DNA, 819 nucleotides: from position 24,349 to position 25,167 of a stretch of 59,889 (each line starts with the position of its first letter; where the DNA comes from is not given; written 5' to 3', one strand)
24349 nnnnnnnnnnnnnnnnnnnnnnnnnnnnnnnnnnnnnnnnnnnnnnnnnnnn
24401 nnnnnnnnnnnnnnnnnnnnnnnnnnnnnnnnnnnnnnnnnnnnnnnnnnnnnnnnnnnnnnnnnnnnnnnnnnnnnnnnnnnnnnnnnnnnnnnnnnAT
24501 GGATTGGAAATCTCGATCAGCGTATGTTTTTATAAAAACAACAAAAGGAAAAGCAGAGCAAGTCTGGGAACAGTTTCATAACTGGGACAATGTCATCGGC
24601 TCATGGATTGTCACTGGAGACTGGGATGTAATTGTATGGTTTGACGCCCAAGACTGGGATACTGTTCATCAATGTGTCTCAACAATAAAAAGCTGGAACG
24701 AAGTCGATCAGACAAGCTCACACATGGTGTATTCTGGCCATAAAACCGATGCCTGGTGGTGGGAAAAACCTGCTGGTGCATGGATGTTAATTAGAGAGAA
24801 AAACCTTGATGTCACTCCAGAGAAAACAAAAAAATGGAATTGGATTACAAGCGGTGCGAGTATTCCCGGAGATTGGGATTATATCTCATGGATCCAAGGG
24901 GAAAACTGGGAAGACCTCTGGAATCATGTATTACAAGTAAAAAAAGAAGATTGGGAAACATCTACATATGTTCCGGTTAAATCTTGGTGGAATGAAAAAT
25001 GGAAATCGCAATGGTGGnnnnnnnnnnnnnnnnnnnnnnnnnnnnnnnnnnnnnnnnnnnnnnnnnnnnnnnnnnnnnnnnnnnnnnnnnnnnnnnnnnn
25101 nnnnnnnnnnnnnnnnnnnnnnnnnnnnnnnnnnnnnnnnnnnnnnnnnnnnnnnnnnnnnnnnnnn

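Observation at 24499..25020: Extremely tryptophan-rich, HTH-less tandem Lrp-like protein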

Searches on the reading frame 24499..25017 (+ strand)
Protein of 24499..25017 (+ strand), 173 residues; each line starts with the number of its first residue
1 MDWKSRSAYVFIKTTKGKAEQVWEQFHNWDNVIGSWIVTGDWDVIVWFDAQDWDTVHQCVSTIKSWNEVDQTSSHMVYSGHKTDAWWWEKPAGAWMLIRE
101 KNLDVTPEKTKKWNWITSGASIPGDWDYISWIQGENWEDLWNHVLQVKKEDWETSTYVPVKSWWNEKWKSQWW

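Call 4: search_protein_families(library=pfam, proteins=[window:24499-25017:+], max_evalue=10)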
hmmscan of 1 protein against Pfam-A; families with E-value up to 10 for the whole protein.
window:24499-25017:+ (173 aa): 2 families
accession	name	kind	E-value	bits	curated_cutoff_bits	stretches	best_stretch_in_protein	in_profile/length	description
PF01037.27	AsnC_trans_reg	-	9.2e-09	35.5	25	1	10-79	1-72/73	Lrp/AsnC ligand binding domain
PF08734.17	GYD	-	0.19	12.2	31.4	1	19-65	22-70/91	GYD domain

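Call 5: search_protein_families(library=ncbifam, proteins=[window:24499-25017:+], max_evalue=10)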
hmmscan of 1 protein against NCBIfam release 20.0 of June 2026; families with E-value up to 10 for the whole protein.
window:24499-25017:+ (173 aa): 2 families
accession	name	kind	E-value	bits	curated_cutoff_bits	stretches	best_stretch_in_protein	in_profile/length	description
NF040947.1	trans_reg_LysM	equivalog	1.5e-06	28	180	1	7-77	61-132/136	HTH-type transcriptional regulator LysM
NF041396.1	TranRegLrp_Halo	equivalog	0.023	14.6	190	1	18-78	77-137/149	HTH-type transcriptional regulator Lrp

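Call 9: find_homologous_proteins(query=window:24499-25017:+, max_evalue=0.001)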
Query window:24499-25017:+ (173 aa): 93 proteins with E <= 0.001 among 95 candidates.
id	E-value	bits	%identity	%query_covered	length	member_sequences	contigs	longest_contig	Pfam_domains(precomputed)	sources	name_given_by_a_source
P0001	4.7e-88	312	77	100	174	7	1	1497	PF01037.29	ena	-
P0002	6.5e-85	302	72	100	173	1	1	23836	PF01037.29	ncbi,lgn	-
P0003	3.0e-84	300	72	100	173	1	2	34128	PF01037.29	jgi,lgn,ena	-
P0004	6.9e-84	299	72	100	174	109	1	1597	PF01037.29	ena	-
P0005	3.3e-83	296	73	94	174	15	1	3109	PF01037.29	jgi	jgi:hypothetical protein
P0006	3.8e-83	296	72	100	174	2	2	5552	PF01037.29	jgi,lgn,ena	-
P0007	9.3e-83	295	70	100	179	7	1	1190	PF01037.29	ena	-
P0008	1.6e-82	294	71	100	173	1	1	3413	PF01037.29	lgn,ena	-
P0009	3.6e-82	293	71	100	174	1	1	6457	PF01037.29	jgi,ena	-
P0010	4.9e-81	289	69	100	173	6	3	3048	PF01037.29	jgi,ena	jgi:hypothetical protein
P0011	6.2e-81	289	71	100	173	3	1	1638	PF01037.29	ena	-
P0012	6.4e-81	289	69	100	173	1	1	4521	PF01037.29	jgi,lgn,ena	-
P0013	6.9e-81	289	71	100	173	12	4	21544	PF01037.29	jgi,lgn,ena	-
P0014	1.2e-80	288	66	100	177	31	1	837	PF01037.29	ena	-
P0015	1.8e-80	288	67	100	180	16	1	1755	PF01037.29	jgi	-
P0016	1.9e-80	287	69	94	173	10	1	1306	PF01037.29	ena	-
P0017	1.2e-79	285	66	100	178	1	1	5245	PF01037.29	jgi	jgi:hypothetical protein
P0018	1.8e-79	284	65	100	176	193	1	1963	PF01037.29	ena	-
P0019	3.1e-79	283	69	100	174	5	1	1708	PF01037.29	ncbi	-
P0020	4.6e-79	283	67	100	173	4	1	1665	PF01037.29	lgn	-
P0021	6.0e-79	283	68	100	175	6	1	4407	PF01037.29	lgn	-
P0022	8.5e-79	282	67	100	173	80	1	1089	PF01037.29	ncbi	-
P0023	1.0e-78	282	65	100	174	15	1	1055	PF01037.29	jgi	jgi:hypothetical protein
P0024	2.8e-78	280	65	94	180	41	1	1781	PF01037.29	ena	-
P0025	4.3e-78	280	67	100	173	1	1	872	PF01037.29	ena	-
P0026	6.0e-78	279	66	100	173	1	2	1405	PF01037.29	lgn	-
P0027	6.8e-78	279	68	100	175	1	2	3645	PF01037.29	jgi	-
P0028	1.8e-77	278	68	100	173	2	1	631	PF01037.29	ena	-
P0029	1.9e-77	278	66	100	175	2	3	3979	PF01037.29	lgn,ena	-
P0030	3.7e-77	277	66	100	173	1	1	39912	PF01037.29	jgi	jgi:hypothetical protein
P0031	4.7e-77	276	67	94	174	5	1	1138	PF01037.29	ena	-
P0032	6.0e-77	276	68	100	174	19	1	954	PF01037.29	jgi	jgi:hypothetical protein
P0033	1.1e-76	275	66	100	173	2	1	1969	PF01037.29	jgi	-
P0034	1.2e-76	275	68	100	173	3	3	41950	PF01037.29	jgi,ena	-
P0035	1.3e-76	275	66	100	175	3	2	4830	PF01037.29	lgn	-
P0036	1.6e-76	275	64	94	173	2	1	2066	PF01037.29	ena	-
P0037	3.0e-76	274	66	100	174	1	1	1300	PF01037.29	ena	-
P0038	3.8e-76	273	64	100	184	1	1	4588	PF01037.29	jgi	jgi:hypothetical protein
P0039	4.4e-76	273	68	100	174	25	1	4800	PF01037.29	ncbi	-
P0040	5.2e-76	273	66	100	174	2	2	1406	PF01037.29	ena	-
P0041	6.4e-76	273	65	100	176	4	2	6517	PF01037.29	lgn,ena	-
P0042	7.4e-76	272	65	100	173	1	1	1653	PF01037.29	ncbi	-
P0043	1.1e-75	272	66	100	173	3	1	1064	PF01037.29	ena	-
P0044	1.2e-75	272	66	94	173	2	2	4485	PF01037.29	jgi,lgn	-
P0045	1.5e-75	271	66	94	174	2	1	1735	PF01037.29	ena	-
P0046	3.0e-75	270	62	100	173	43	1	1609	PF01037.29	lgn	-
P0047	3.6e-75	270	64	94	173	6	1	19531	PF01037.29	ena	-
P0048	5.7e-75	270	62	94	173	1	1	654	PF01037.29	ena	-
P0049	7.9e-75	269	62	100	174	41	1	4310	PF01037.29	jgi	jgi:hypothetical protein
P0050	1.2e-74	269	61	100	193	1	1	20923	PF01037.29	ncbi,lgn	ncbi:MAG: Lrp/AsnC ligand binding domain-containing protein [Thermoplasmatota archaeon]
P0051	1.2e-74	268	63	94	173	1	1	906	PF01037.29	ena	-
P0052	1.3e-74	268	65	100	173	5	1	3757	PF01037.29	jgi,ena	-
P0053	1.4e-74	268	66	94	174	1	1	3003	PF01037.29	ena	-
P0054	1.8e-74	268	63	100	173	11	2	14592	PF01037.29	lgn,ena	-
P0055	3.2e-74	267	65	94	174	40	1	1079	PF01037.29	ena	-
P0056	3.3e-74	267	63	100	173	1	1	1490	PF01037.29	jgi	jgi:hypothetical protein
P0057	4.7e-74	267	64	100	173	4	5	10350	PF01037.29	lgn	-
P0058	2.7e-73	264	60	100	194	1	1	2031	PF01037.29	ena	-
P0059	2.9e-73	264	64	100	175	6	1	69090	PF01037.29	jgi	-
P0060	1.1e-72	262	64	100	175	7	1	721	PF01037.29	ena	-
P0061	1.2e-72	262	60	100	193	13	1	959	PF01037.29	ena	-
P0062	1.4e-72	262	62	100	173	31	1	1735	PF01037.29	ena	-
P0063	2.1e-72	261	60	100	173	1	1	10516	PF01037.29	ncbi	ncbi:MAG: hypothetical protein V5A68_03245 [Candidatus Thermoplasmatota archaeon]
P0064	2.5e-72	261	64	100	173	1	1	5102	PF01037.29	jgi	jgi:hypothetical protein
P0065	3.0e-72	261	60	100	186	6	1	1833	PF01037.29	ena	-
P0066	5.7e-72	260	62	100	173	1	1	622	PF01037.29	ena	-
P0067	1.1e-71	259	63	100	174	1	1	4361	PF01037.29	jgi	jgi:hypothetical protein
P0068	1.5e-71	258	62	100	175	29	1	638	PF01037.29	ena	-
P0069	3.2e-71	257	66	100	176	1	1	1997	PF01037.29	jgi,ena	-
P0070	9.8e-71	256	57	100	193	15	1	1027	PF01037.29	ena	-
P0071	1.8e-70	255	59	99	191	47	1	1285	PF01037.29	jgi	jgi:muconolactone delta-isomerase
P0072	2.3e-70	254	60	100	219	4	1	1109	PF01037.29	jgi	jgi:DNA-binding Lrp family transcriptional regulator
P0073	1.1e-69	252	55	100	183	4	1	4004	PF01037.29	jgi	-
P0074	2.0e-68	248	56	100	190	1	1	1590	PF01037.29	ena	-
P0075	2.9e-62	228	64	87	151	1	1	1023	PF01037.29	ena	-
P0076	9.3e-57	210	67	78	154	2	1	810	PF01037.29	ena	-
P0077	4.2e-55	205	62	77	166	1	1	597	PF01037.29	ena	-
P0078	2.2e-52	196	55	100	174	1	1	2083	PF01037.29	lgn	-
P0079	3.8e-47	179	46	99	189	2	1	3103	PF01037.29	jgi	-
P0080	5.4e-47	178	47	99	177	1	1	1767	PF01037.29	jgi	jgi:hypothetical protein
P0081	6.4e-47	178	67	65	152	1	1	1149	PF01037.29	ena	-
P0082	2.5e-46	176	69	65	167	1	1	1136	PF01037.29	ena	-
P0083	5.2e-45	172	49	94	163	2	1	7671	-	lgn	-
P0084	2.2e-43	166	43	99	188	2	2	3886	PF01037.29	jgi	jgi:hypothetical protein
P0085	3.8e-42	162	42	100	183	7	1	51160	-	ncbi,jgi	ncbi:MAG: hypothetical protein ACYTG7_01510 [Planctomycetota bacterium]|jgi:hypothetical protein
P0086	4.1e-42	162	45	99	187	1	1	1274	PF01037.29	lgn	-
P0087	2.2e-40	157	43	100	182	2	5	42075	-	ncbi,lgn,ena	-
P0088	1.1e-39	154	43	99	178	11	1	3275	PF01037.29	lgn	-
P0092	7.6e-28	116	73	41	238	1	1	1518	-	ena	-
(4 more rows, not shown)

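Call 10: search_solved_structures(query=window:24499-25017:+, max_evalue=1, show_alignments=3)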
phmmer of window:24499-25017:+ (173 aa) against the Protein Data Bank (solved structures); distinct sequences matched with E-value up to 1: 5.
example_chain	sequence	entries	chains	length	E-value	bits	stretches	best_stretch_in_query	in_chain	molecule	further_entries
2zbc_A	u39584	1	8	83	0.0057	19.5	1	7-80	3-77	83aa long hypothetical transcriptional regulator asnC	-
2cvi_A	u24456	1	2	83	0.023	17.5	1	7-77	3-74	75aa long hypothetical regulatory protein AsnC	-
2cyy_A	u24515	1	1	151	0.034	17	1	6-83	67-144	Putative HTH-type transcriptional regulator PH1519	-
2e1a_A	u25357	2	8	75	0.037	16.8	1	7-74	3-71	75aa long hypothetical regulatory protein AsnC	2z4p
1ri7_A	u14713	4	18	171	0.045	16.6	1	6-83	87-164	Putative transcriptional regulator | Putative HTH-type transcriptional regulator PH1519 | Uncharacterized HTH-type transcriptional regulator PH1519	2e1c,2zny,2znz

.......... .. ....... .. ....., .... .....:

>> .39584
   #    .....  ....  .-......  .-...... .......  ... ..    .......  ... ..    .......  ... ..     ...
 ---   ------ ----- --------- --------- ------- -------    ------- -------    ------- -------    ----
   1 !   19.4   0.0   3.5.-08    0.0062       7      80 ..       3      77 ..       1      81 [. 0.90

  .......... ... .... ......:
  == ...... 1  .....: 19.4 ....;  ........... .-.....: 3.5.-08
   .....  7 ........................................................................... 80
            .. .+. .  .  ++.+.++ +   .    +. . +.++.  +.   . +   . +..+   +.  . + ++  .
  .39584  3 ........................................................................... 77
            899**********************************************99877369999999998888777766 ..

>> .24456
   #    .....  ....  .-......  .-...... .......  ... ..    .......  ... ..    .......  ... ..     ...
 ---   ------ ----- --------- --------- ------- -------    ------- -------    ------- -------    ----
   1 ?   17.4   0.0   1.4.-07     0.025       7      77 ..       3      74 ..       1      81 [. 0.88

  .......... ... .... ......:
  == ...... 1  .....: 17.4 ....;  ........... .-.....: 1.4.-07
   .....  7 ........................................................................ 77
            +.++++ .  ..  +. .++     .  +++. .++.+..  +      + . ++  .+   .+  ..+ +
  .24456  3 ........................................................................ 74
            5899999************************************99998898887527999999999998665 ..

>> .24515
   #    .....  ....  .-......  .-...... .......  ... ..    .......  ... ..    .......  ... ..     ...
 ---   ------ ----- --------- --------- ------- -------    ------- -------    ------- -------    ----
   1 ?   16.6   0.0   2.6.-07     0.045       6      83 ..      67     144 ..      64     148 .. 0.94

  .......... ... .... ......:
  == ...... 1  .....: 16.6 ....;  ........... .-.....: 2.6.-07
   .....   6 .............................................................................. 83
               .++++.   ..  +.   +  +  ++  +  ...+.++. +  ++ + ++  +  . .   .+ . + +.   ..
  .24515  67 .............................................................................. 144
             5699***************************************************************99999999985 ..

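Call 15: find_encoding_contigs(protein=P0059, flank=8000, max_places=2)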
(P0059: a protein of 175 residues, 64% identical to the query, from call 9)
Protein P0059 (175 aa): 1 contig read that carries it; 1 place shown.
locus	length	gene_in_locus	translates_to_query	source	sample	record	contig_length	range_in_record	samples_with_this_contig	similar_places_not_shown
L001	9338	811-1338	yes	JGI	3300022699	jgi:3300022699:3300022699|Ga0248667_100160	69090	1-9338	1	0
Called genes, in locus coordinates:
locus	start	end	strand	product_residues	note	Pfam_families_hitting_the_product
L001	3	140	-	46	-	?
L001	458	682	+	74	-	-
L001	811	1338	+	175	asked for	PF01037:AsnC_trans_reg (weak)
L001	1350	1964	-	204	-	-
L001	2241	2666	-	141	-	PF01451:LMWPc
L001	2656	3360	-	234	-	PF01895:PhoU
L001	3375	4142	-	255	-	PF13476:AAA_23 (faint), PF00005:ABC_tran, PF02463:SMC_N, PF13304:AAA_21 (faint)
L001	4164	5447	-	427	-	PF00528:BPD_transp_1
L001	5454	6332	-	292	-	PF00528:BPD_transp_1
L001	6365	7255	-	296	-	PF12849:PBP_like_2, PF01547:SBP_bac_1, PF13531:SBP_bac_11, PF12727:PBP_like (weak)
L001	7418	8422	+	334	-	PF04014:MazE_antitoxin, PF01895:PhoU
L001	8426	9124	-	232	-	PF01865:PhoU_div, PF01895:PhoU (faint)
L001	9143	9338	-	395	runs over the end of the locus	PF01384:PHO4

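Call 16: find_encoding_contigs(protein=P0085, flank=8000, max_places=2)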
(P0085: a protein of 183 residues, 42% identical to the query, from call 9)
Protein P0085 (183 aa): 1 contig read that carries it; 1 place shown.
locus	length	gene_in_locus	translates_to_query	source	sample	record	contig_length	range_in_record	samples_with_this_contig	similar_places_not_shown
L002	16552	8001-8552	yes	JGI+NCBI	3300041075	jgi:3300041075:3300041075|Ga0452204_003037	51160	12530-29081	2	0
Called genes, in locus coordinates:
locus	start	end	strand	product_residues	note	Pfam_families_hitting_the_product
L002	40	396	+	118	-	-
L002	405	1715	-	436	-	PF13439:Glyco_transf_4, PF13579:Glyco_trans_4_4 (weak), PF13439:Glyco_transf_4, PF20706:GT4-conflict (weak), PF00534:Glycos_transf_1, PF13692:Glyco_trans_1_4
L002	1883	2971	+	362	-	PF04055:Radical_SAM, PF19288:CofH_C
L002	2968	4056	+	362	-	PF04055:Radical_SAM, PF19288:CofH_C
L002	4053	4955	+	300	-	PF01048:PNP_UDP_1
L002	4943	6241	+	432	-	PF07969:Amidohydro_3 (faint), PF01979:Amidohydro_1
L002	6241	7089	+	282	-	PF02621:VitK2_biosynth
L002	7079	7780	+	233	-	PF01209:Ubie_methyltran, PF13489:Methyltransf_23, PF13847:Methyltransf_31, PF08241:Methyltransf_11, PF08242:Methyltransf_12 (weak), PF13649:Methyltransf_25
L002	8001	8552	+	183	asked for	-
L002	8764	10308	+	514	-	PF20695:UbiD_N, PF01977:UbiD, PF20696:UbiD_C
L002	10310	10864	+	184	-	PF02441:Flavoprotein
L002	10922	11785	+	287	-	PF01040:UbiA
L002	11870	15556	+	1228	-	PF26549:Tricorn_N, PF26550:Tricorn_2nd, PF26549:Tricorn_N, PF26550:Tricorn_2nd, PF07676:PD40, PF26550:Tricorn_2nd, PF14684:Tricorn_C1, PF14685:PDZ_Tricorn, +3 more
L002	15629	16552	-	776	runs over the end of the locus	PF11832:DUF3352 (faint), PF00515:TPR_1 (faint), PF07719:TPR_2 (faint), PF13181:TPR_8 (faint)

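Call 17: find_encoding_contigs(protein=P0034, flank=8000, max_places=2)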
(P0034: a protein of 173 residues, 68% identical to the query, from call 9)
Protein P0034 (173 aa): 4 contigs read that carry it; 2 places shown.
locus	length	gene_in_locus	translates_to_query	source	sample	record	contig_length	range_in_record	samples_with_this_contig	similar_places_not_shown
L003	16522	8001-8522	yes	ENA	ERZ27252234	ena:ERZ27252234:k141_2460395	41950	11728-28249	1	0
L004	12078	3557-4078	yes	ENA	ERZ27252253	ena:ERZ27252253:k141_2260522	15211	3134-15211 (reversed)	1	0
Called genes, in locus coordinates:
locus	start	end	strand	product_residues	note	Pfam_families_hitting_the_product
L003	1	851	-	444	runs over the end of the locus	PF13549:ATP-grasp_5, PF13302:Acetyltransf_3, PF00583:Acetyltransf_1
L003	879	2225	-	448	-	PF02629:CoA_binding, PF13380:CoA_binding_2, PF13607:Succ_CoA_lig, PF19045:Ligase_CoA_2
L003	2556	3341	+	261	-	PF01925:TauE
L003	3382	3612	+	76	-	-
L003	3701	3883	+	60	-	PF04014:MazE_antitoxin (weak)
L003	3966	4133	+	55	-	PF12797:Fer4_2, PF12837:Fer4_6, PF12838:Fer4_7 (weak), PF13237:Fer4_10, PF14697:Fer4_21, PF00037:Fer4, PF12838:Fer4_7, PF00037:Fer4, +8 more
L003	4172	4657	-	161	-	PF01325:Fe_dep_repress, PF02742:Fe_dep_repr_C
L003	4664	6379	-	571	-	PF01926:MMR_HSR1, PF02421:FeoB_N, PF07670:Gate, PF07664:FeoB_C, PF07670:Gate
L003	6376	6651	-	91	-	PF04023:FeoA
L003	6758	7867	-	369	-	PF01791:DeoC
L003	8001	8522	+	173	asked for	PF01037:AsnC_trans_reg (weak)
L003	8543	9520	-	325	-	PF01073:3Beta_HSD, PF01370:Epimerase, PF02719:Polysacc_synt_2, PF04321:RmlD_sub_bind, PF16363:GDP_Man_Dehyd, PF07993:NAD_binding_4 (weak)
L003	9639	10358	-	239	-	-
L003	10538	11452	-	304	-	PF02219:MTHFR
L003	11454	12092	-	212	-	PF12225:DUF5981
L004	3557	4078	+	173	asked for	PF01037:AsnC_trans_reg (weak)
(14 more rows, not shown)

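Call 18: find_encoding_contigs(protein=P0087, flank=10000, max_places=3)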
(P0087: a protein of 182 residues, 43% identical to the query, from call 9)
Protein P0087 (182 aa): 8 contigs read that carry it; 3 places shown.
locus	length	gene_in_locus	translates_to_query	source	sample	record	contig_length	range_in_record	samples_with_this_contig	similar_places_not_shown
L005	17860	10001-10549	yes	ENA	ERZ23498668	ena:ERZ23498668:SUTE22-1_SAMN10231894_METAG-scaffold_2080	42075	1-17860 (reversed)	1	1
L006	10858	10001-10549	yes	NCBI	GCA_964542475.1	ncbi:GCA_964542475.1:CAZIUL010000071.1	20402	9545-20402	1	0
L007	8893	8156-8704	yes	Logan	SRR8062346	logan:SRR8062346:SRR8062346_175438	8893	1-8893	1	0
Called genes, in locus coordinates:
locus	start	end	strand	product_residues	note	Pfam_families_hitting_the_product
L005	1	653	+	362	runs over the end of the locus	PF04166:PdxA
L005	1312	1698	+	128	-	-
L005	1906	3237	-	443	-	PF13439:Glyco_transf_4, PF13579:Glyco_trans_4_4, PF13439:Glyco_transf_4 (weak), PF00534:Glycos_transf_1, PF13692:Glyco_trans_1_4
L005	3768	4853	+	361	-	PF04055:Radical_SAM, PF19288:CofH_C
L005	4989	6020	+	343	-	PF04055:Radical_SAM, PF19288:CofH_C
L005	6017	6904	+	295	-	PF01048:PNP_UDP_1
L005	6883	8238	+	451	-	PF01979:Amidohydro_1, PF07969:Amidohydro_3 (weak)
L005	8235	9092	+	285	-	PF02621:VitK2_biosynth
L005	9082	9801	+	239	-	PF01209:Ubie_methyltran, PF13847:Methyltransf_31 (weak), PF08241:Methyltransf_11, PF13649:Methyltransf_25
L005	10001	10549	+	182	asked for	-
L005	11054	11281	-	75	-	-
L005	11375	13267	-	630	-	PF07602:DUF1565 (weak)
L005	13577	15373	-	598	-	-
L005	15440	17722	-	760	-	PF01839:FG-GAP (faint), PF13517:FG-GAP_3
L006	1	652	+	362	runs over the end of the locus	PF04166:PdxA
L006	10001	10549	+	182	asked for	-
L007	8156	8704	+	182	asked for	-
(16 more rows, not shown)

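Call 19: find_encoding_contigs(protein=P0083, flank=8000, max_places=2)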
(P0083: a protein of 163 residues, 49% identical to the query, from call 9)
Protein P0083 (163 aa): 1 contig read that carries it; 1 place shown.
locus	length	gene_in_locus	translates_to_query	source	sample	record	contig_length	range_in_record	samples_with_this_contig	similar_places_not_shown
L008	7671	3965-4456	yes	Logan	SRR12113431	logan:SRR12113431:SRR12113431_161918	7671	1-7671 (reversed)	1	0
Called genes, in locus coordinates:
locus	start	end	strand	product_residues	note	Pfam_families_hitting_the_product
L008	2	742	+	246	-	?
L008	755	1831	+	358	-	PF00437:T2SSE, PF13191:AAA_16 (faint), PF13401:AAA_22 (faint)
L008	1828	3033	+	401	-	PF00162:PGK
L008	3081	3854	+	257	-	-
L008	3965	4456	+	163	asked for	-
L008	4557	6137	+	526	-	PF03901:Glyco_transf_22 (weak)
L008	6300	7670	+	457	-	?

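Call 20: predict_structure(alignment_id=A1)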
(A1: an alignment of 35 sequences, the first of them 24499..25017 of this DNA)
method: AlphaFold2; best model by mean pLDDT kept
length: 173 residues; sequences in the alignment: 35
mean_pLDDT: 95.1   pTM: 0.90
mean pLDDT of the five models: 95.1, 94.3, 93.9, 92.4, 91.7
residues with pLDDT >= 90: 154; 70-90: 19; 50-70: 0; < 50: 0
segments of 3 or more residues with pLDDT < 50: none
pLDDT, mean of each block of 10 residues (from residue 1): 93 98 97 97 97 96 98 96 93 96 87 94 93 97 96 96 95 88
secondary structure, 60 per line:
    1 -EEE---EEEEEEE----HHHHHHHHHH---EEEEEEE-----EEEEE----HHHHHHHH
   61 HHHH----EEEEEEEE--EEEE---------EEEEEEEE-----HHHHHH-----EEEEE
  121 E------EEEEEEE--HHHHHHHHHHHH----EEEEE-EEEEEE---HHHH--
elements in order: E2-4 E8-14 H19-28 E32-38 E44-48 H53-64 E69-76 E79-82 E92-99 H105-110 E116-121 E128-134 H137-148 E153-157 E159-164 H168-171
